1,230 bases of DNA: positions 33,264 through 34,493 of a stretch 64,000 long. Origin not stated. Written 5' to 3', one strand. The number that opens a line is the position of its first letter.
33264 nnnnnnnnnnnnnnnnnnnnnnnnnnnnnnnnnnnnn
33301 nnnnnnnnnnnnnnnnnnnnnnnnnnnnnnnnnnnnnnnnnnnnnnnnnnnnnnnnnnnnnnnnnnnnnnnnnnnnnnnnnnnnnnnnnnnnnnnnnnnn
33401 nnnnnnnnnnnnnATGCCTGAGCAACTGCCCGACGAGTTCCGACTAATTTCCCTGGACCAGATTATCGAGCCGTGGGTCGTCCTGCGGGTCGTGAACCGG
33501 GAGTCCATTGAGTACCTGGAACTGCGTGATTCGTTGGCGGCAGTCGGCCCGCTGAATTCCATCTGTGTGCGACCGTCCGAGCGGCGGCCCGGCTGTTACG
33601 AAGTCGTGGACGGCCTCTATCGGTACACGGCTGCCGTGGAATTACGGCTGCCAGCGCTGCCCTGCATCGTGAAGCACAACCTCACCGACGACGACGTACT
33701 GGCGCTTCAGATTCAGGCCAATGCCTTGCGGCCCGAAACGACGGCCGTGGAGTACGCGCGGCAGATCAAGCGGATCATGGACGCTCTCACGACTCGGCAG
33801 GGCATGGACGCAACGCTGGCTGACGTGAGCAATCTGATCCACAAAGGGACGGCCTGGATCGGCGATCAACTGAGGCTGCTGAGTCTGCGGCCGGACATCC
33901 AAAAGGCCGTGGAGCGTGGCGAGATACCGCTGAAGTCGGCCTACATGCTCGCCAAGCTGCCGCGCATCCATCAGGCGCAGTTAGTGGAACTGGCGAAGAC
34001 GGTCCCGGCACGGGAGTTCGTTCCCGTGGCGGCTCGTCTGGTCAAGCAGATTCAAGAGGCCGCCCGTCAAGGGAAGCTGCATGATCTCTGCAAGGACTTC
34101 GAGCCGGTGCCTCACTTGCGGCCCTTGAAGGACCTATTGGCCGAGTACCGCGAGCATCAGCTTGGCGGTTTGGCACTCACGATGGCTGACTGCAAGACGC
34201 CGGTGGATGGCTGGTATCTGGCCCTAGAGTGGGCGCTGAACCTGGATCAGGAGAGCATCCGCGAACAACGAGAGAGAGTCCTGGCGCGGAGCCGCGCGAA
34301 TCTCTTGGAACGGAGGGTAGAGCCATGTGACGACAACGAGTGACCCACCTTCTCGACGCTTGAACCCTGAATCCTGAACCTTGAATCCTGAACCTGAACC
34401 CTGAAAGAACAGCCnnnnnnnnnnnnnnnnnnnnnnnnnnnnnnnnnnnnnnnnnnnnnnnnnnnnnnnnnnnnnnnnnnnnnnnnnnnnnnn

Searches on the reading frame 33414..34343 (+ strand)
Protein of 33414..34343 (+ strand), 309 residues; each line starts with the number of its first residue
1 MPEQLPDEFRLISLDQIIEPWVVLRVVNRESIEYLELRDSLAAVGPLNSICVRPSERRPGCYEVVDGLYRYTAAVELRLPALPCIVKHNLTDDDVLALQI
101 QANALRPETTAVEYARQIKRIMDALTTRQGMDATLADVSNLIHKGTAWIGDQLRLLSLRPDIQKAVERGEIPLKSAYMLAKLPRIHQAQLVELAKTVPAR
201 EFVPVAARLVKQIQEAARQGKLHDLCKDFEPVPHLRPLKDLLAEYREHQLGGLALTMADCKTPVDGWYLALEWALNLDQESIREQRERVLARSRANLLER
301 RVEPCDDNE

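Call 12: search_protein_families(library=pfam, proteins=[window:33414-34343:+], max_evalue=0.01)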
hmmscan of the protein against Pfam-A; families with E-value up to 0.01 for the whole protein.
window:33414-34343:+ (309 aa): 2 families
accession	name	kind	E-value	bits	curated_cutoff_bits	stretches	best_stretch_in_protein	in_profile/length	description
PF17762.8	HTH_ParB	-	1.8e-07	31.6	22.6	1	110-192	4-81/102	ParB HTH domain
PF02195.25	ParB_N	-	4.8e-06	27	26.3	1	27-100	22-90/95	ParB N-terminal domain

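Call 13: search_protein_families(library=phrogs, proteins=[window:33414-34343:+], max_evalue=0.001)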
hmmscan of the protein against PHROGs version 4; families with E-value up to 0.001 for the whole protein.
window:33414-34343:+ (309 aa): 8 families
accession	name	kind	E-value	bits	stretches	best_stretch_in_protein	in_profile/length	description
phrog_4715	-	DNA, RNA and nucleotide metabolism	2.8e-23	83.2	1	9-194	147-343/630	ParB-like partition protein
phrog_3264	-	DNA, RNA and nucleotide metabolism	7.7e-12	46.5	1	4-164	44-193/337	ParB-like partition protein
phrog_6218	-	DNA, RNA and nucleotide metabolism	7.5e-11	42.8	1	34-220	27-205/506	ParB-like partition protein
phrog_1033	-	DNA, RNA and nucleotide metabolism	1.3e-09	39.3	1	36-200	60-221/334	ParB-like partition protein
phrog_18726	-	unknown function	5.2e-07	29.7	1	81-189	107-207/572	-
phrog_16545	-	DNA, RNA and nucleotide metabolism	6.3e-05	24.3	1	12-125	4-112/154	ParB-like partition protein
phrog_620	-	DNA, RNA and nucleotide metabolism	0.00062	20.9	1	34-106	32-98/217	ParB-like partition protein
phrog_498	-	other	0.00082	19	1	33-106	57-126/633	DNA methyltransferase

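Call 18: find_related_loci(query=window:33414-34343:+, collection=viral_contigs, flank=6000)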
Query window:33414-34343:+ (309 aa) in viral_contigs; peptide patterns used: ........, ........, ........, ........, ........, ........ (x = any residue, [..] = any of these).
28 stretches matched a pattern; 19 encode a relative of the query (tblastn E <= 1e-3); 17 distinct loci.
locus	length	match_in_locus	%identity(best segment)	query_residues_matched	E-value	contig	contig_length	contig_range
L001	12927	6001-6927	94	1-309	0e+0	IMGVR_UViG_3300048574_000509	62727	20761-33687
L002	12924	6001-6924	90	1-309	0e+0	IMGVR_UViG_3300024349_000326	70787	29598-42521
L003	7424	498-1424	86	1-309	2e-179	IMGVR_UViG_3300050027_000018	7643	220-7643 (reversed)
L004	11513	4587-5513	94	1-309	0e+0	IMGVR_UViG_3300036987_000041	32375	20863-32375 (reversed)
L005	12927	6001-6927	85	1-309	1e-177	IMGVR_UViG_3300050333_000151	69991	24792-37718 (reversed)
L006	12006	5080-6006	86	1-309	3e-177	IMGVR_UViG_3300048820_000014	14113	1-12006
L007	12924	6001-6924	79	1-309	1e-161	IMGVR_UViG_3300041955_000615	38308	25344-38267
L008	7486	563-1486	74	1-309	2e-153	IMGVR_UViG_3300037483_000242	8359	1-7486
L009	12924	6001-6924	74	1-309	2e-153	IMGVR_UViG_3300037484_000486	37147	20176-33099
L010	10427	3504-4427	74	1-309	2e-153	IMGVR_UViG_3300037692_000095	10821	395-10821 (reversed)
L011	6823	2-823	84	36-309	3e-153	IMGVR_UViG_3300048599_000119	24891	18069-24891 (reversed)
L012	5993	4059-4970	75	6-309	1e-153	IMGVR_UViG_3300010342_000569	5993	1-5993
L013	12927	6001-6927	95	1-309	0e+0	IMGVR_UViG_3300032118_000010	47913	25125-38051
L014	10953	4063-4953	60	3-294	4e-111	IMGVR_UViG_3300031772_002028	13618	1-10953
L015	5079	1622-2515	57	5-309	3e-106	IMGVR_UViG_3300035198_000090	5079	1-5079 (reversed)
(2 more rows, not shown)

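Call 27: search_dna_similar(query=window:33414-34343:+, collection=phages, mode=protein, max_rows=15)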
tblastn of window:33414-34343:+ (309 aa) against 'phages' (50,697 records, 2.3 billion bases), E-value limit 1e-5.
Records with a match: 11; places in all: 11; records where one place covers at least 80% of the query: 0.
Best place of each record, by identity: <60% 11.
By first word of the organism name: Gordonia 6; Bacteriophage 3; Acinetobacter 2.
By host as written in the record: Gordonia terrae 3612 6; - 5.
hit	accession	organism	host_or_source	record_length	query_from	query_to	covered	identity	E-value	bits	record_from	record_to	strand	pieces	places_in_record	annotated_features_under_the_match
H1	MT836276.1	Bacteriophage sp.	human fecal samples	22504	28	208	59%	30.4%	5e-9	63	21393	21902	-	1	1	record has no annotation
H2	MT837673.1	Bacteriophage sp.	human fecal samples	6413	24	182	51%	28.8%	7e-6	53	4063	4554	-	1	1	record has no annotation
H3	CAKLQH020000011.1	Acinetobacter phage MD-2021a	not known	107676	36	197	52%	26.5%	2e-6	56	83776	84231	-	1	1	parB: putative ParB partition protein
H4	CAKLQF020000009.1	Acinetobacter phage MD-2021a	not known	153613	36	197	52%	26.5%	2e-6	56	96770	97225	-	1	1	parB: putative ParB partition protein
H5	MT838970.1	Bacteriophage sp.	human fecal samples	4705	58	196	45%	30.7%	3e-6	54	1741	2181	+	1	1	record has no annotation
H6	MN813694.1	Gordonia phage Opie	Gordonia terrae 3612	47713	37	131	31%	34.3%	3e-6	54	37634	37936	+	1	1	56: ParB-like nuclease domain protein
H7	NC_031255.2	Gordonia phage Schnabeltier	Gordonia terrae 3612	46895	37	131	31%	34.3%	4e-6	54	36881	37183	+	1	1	54: ParB-like partition protein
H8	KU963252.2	Gordonia phage Schnabeltier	Gordonia terrae 3612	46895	37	131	31%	34.3%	4e-6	54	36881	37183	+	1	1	54: ParB-like nuclease domain protein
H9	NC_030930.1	Gordonia phage Bowser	Gordonia terrae 3612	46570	37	131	31%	34.3%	6e-6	54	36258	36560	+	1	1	51: ParB-like partition protein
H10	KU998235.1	Gordonia phage Bowser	Gordonia terrae 3612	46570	37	131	31%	34.3%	6e-6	54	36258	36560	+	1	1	51: ParB-like nuclease domain protein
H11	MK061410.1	Gordonia phage Eyes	Gordonia terrae 3612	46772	37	131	31%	34.3%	9e-6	53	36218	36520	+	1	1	49: ParB-like nuclease domain protein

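Call 31: find_related_loci(query=A2, collection=metagenome_contigs, flank=3000)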
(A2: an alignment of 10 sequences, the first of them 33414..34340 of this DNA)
Query A2 (309 aa) in metagenome_contigs; peptide patterns used: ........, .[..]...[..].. (x = any residue, [..] = any of these).
278 stretches matched a pattern; 59 encode a relative of the query (tblastn E <= 1e-3); 58 distinct loci.
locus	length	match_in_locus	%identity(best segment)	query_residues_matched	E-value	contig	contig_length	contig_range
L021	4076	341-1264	89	1-309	0e+0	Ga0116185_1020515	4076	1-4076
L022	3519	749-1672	88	1-309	0e+0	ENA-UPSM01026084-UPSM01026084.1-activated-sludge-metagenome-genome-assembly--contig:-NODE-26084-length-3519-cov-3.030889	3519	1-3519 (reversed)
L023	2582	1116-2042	87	1-309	0e+0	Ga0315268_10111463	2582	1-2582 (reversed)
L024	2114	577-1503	85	1-309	0e+0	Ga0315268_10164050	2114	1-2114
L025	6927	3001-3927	82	1-309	3e-170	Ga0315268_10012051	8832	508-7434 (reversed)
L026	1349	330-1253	80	1-309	0e+0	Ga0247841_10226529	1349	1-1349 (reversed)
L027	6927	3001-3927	95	1-309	0e+0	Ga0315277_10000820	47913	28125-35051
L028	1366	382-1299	81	1-307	0e+0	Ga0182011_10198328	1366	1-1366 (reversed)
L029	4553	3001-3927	78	1-309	1e-164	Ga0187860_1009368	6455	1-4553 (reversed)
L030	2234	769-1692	78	1-309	8e-173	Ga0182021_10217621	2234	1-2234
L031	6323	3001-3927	77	1-309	1e-160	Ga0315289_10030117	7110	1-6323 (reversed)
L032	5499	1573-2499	77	1-309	3e-161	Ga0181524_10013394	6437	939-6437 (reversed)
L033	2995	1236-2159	76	2-309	9e-168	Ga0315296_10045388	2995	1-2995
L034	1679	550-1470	78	1-307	4e-173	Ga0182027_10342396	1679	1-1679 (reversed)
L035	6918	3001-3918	77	1-307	1e-157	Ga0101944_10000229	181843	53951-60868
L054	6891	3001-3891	60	3-294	5e-111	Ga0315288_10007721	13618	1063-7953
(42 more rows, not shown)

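Call 32: find_related_loci(query=A2, collection=genome_contigs, flank=5000)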
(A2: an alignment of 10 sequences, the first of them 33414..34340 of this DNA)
Query A2 (309 aa) in genome_contigs; peptide patterns used: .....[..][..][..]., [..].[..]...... (x = any residue, [..] = any of these).
126 stretches matched a pattern; 11 encode a relative of the query (tblastn E <= 1e-3); 11 distinct loci.
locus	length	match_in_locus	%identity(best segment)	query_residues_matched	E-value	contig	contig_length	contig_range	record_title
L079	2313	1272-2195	83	1-309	0e+0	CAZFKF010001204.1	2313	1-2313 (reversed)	MAG TPA_asm: uncultured Planctomycetaceae bacterium isolate binchicken_co20_427 genome assembly, contig: NODE_84947_leng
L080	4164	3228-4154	82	1-309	6e-176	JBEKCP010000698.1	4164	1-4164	MAG: Thermoguttaceae bacterium isolate SPRUCE 162 SPRUCE_162_698, whole genome shotgun sequence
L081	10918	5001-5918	78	1-307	2e-161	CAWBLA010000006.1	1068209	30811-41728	MAG: uncultured Planctomycetaceae bacterium isolate MFD02416.bin.2.133 genome assembly, contig: contig_3591, whole genom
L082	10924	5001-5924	78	1-309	6e-161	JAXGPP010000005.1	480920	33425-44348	MAG: Thermoguttaceae bacterium isolate AnMBR.bin305 bin305_5, whole genome shotgun sequence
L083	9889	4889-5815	61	5-309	4e-117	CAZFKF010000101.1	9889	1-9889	MAG TPA_asm: uncultured Planctomycetaceae bacterium isolate binchicken_co20_427 genome assembly, contig: NODE_12419_leng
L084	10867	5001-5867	54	3-296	2e-96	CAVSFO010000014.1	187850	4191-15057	MAG: uncultured Planctomycetia bacterium isolate MFD01828.bin.2.91 genome assembly, contig: contig_42065, whole genome s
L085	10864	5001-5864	50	8-299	7e-86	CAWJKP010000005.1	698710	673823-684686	MAG: Pirellulales bacterium isolate MFD05580.bin.2.29 genome assembly, contig: contig_23355, whole genome shotgun sequen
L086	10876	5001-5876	58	5-300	2e-111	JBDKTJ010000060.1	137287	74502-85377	MAG: Thermoguttaceae bacterium isolate 6_bin.38_R1 c_000000893244, whole genome shotgun sequence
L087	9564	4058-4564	26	2-179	3e-5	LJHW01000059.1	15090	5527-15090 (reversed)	Beta proteobacterium AAP65 AAP65_Contigs_59, whole genome shotgun sequence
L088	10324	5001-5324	28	8-123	9e-5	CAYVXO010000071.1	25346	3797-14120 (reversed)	MAG TPA_asm: uncultured Rubrivivax sp. isolate binchicken_co284_127 genome assembly, contig: NODE_2213_length_25346_cov_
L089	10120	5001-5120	43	151-190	1e-4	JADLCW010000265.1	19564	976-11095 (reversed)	MAG: Thermomicrobiales bacterium isolate SJ248 c_000000533855, whole genome shotgun sequence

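Call 64: search_solved_structures(query=A2, max_evalue=0.01)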
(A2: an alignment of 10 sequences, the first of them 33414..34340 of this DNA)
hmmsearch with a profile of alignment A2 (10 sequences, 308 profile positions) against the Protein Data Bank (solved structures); distinct sequences matched with E-value up to 0.01: 11.
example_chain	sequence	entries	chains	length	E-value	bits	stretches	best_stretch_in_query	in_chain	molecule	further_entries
1vz0_A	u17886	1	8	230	2.9e-14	56.3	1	35-178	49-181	Chromosome-partitioning protein Spo0J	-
6t1f_A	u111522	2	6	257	4e-13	52.6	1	35-180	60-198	Chromosome-partitioning protein ParB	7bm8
7nfu_A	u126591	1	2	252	1.3e-10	44.3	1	4-189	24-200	Nucleoid occlusion protein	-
7ng0_A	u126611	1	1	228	4e-10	42.8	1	6-189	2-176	Nucleoid occlusion protein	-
7o0n_A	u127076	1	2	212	1.1e-09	41.3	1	35-215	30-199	ParB family protein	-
7bnr_A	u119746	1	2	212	1.9e-09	40.5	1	35-215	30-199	ParB family protein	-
7bnk_A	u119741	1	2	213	2e-09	40.5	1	35-215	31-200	ParB family protein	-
7ol9_A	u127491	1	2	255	4.7e-09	39.2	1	5-214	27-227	Nucleoid occlusion protein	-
4umk_A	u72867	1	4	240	5.2e-07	32.5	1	19-191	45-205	PROBABLE CHROMOSOME-PARTITIONING PROTEIN PARB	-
6sdk_A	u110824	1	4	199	8.7e-07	31.8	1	34-179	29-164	Stage 0 sporulation protein J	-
8qa8_A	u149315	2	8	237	4.3e-05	26.2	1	35-170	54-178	Transcriptional repressor protein KorB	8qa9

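Call 77: search_solved_structures(query=window:33414-34340:+, max_evalue=0.01, show_alignments=4)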
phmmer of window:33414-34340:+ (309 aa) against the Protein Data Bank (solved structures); distinct sequences matched with E-value up to 0.01: 11.
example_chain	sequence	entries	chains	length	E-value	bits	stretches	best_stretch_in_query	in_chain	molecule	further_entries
1vz0_A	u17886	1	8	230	2e-12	50.4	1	35-182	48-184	Chromosome-partitioning protein Spo0J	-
7o0n_A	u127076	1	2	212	3.2e-09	39.9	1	35-218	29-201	ParB family protein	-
6t1f_A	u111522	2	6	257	4.9e-09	39.3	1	30-181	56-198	Chromosome-partitioning protein ParB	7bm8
7bnr_A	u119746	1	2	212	6e-09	39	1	35-218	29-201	ParB family protein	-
7bnk_A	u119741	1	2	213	6e-09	39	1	35-218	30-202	ParB family protein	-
7ol9_A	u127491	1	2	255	1.6e-08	37.5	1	36-221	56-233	Nucleoid occlusion protein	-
7ng0_A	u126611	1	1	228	1.1e-06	31.6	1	30-194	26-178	Nucleoid occlusion protein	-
7nfu_A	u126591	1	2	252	1.2e-06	31.4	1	27-193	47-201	Nucleoid occlusion protein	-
6sdk_A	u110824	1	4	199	0.0003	23.6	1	35-186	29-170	Stage 0 sporulation protein J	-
4umk_A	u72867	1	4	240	0.00043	23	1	13-182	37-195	PROBABLE CHROMOSOME-PARTITIONING PROTEIN PARB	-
21tv_A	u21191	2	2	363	0.0055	19.4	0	95-116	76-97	Ozoralizumab (OZR) | anti-TNF-alpha nanobodies, TNF30, derived from Ozoralizumab (OZR)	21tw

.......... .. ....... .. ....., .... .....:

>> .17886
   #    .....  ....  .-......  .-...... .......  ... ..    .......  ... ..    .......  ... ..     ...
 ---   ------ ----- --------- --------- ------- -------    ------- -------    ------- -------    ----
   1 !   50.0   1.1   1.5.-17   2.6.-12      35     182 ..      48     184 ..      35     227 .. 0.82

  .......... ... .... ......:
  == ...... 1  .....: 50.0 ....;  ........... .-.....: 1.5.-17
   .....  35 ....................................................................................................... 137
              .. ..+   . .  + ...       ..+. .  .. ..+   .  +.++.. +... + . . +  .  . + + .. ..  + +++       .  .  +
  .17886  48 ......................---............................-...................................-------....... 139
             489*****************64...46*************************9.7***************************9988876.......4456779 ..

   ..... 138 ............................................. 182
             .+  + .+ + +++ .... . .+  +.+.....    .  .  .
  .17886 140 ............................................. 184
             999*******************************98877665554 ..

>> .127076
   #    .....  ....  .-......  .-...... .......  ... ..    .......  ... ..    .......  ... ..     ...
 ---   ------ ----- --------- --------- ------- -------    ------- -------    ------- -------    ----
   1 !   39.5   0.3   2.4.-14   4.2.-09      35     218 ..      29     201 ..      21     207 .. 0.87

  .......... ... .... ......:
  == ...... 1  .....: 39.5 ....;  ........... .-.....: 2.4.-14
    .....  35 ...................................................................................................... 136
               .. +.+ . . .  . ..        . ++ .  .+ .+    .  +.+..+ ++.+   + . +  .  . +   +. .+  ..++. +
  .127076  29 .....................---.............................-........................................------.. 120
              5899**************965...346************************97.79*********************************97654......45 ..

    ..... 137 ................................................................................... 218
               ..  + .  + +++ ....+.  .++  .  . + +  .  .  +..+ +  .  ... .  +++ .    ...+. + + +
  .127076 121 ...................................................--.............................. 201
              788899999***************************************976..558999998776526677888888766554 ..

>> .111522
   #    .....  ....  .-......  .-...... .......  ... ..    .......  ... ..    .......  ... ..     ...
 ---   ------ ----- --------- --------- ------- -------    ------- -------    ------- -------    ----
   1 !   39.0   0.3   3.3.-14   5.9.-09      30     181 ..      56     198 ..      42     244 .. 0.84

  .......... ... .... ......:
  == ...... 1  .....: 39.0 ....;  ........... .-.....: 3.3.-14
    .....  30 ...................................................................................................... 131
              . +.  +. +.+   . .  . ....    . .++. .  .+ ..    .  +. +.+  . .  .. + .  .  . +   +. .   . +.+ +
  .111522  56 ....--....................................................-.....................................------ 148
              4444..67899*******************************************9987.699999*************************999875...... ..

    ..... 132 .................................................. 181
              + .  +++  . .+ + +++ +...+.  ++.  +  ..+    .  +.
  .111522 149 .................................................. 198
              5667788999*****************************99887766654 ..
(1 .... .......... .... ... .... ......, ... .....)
